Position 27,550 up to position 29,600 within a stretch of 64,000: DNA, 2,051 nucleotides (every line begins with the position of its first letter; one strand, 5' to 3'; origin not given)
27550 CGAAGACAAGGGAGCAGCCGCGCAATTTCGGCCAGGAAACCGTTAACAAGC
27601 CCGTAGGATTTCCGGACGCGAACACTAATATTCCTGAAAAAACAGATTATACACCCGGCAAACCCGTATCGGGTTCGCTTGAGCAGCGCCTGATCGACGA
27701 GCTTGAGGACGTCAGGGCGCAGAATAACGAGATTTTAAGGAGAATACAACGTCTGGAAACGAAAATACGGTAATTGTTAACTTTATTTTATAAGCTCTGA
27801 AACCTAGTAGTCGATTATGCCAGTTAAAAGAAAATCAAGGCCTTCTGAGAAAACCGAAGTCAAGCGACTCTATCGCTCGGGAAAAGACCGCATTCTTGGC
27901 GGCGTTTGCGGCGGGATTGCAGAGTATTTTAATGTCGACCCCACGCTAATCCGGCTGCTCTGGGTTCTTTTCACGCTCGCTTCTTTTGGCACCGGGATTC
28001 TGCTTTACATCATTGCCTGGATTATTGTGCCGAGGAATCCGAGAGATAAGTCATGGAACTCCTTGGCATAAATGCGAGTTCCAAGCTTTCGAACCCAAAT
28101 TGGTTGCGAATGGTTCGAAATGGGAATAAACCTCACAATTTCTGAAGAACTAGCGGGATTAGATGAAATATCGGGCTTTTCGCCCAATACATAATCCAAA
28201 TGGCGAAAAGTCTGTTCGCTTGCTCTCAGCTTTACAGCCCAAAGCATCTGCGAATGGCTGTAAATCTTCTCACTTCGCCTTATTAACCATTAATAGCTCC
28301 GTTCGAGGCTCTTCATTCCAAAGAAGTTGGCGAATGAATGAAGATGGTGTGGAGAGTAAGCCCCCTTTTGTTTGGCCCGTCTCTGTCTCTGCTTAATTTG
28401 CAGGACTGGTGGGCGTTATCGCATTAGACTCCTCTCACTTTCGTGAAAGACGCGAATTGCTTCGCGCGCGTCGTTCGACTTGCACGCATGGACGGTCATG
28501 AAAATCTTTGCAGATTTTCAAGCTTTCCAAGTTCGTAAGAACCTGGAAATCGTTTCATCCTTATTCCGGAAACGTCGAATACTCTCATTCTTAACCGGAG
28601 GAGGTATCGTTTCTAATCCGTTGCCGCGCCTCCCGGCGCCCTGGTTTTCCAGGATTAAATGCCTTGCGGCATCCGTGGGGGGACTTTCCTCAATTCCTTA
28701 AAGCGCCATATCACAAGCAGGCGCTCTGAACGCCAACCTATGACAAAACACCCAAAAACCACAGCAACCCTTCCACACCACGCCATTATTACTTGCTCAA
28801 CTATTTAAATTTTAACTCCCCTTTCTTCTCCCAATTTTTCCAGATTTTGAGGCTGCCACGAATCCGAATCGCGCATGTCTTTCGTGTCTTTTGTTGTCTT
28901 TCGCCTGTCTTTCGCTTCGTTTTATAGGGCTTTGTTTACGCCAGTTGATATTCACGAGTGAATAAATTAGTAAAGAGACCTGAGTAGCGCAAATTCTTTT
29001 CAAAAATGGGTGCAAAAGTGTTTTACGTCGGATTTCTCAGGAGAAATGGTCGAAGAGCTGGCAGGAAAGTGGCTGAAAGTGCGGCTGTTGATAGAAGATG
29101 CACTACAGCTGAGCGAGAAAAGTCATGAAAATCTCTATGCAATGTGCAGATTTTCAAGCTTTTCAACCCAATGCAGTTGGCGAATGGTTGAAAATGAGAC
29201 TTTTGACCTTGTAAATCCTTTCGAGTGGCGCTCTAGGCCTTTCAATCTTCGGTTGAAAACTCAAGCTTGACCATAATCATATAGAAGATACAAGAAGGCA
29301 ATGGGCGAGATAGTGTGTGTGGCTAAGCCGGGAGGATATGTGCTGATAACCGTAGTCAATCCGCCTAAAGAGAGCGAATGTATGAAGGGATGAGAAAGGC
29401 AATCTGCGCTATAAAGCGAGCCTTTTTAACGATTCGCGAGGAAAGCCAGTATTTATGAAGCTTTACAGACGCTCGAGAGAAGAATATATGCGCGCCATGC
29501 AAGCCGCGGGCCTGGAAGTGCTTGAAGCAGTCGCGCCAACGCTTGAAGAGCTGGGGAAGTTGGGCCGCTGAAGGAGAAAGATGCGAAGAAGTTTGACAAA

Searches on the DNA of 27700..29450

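Call 87: search_rna_families(source=window, start=27700, end=29450, threshold=evalue, max_evalue=1, show_alignments=2)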
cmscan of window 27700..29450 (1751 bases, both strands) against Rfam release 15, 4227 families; matches with E-value up to 1: 1.
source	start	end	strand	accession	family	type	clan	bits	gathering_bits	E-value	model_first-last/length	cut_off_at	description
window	28347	28714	-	RF00373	RNaseP_arch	Gene; ribozyme;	CL00002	60.6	84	5.8e-16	1-288/288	no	Archaeal RNase P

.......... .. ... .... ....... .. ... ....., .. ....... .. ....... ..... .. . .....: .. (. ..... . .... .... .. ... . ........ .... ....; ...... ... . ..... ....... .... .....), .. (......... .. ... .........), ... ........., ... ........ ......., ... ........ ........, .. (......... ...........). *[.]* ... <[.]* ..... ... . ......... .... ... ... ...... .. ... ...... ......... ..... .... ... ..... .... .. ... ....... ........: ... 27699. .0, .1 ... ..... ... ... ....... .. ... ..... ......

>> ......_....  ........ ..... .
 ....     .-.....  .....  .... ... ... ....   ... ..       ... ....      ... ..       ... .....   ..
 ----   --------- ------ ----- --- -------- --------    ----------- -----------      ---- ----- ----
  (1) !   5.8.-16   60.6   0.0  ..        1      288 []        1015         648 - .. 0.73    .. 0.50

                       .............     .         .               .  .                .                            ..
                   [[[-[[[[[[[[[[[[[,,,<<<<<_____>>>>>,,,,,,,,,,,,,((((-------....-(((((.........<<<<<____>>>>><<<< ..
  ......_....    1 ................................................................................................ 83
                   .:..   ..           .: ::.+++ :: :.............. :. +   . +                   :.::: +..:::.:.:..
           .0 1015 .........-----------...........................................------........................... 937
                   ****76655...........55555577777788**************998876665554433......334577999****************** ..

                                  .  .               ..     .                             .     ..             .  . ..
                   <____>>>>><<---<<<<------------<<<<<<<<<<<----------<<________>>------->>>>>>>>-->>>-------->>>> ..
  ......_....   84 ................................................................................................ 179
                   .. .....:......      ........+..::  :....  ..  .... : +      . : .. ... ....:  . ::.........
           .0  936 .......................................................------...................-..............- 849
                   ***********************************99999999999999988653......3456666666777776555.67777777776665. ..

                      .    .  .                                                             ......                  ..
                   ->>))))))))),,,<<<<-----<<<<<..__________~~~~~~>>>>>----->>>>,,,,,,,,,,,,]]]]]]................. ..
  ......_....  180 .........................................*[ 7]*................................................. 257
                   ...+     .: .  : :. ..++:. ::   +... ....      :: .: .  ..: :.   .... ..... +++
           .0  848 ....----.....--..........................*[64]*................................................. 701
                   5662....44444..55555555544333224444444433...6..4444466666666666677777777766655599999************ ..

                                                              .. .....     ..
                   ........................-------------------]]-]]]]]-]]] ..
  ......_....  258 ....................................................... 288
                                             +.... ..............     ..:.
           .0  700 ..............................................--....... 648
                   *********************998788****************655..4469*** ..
